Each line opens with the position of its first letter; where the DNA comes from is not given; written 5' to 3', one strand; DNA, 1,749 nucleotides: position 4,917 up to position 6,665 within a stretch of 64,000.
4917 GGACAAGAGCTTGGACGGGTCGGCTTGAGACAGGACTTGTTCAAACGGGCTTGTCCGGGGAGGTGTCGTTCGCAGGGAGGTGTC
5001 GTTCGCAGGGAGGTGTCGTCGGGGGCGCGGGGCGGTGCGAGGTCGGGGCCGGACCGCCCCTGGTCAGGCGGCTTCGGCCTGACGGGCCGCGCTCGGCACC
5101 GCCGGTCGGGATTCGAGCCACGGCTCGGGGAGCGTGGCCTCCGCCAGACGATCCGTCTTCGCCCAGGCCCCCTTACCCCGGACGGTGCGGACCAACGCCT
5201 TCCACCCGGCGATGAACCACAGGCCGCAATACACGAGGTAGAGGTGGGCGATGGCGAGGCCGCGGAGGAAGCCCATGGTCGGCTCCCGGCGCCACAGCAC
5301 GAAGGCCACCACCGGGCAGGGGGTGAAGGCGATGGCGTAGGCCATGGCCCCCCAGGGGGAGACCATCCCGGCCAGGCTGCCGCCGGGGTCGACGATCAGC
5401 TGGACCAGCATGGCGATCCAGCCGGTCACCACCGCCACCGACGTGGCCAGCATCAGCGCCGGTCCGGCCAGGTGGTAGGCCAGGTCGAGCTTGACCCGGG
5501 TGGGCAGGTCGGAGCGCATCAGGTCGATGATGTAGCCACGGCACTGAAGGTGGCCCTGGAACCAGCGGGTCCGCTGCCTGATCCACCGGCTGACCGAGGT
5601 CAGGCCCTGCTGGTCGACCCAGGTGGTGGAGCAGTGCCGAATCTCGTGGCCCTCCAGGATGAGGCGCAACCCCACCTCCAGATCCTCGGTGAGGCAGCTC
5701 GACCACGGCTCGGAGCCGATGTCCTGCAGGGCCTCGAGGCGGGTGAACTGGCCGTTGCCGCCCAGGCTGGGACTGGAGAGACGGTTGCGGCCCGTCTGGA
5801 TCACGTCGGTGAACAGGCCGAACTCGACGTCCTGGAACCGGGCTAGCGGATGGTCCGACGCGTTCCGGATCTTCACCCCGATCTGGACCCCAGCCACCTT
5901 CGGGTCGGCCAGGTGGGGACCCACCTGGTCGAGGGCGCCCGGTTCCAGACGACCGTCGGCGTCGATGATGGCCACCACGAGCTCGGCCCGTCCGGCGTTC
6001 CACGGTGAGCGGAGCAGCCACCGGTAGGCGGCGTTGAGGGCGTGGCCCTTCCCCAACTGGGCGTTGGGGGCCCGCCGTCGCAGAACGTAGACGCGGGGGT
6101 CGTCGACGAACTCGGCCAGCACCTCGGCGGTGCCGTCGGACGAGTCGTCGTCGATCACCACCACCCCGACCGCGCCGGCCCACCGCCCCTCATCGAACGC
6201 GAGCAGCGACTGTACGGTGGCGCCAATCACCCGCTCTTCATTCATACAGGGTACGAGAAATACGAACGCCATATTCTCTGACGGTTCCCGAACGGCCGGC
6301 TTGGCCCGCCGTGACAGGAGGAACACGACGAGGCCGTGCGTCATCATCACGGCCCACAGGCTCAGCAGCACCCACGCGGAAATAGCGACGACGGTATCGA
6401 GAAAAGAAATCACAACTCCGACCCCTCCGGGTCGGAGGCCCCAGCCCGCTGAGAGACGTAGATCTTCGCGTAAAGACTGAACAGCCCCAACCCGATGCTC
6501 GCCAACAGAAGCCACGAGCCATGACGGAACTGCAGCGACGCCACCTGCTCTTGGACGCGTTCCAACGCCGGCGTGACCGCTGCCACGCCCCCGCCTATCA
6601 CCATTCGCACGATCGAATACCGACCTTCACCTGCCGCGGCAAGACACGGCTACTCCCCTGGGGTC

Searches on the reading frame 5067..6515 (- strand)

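Call 44: search_protein_families(library=pfam, proteins=[window:5067-6515:-], max_evalue=0.0001)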
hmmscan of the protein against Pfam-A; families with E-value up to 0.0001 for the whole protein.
window:5067-6515:- (483 aa): 3 families
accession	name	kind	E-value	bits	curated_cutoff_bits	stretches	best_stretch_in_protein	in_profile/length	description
PF13641.12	Glyco_tranf_2_3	-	2.8e-26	93.4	27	1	84-320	3-229/230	Glycosyltransferase like family 2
PF13632.12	Glyco_trans_2_3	-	3.7e-22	79.5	27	1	181-400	2-189/198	Glycosyl transferase family group 2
PF00535.33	Glycos_transf_2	-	4.4e-14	53.2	23.3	1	87-230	3-131/168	Glycosyl transferase family 2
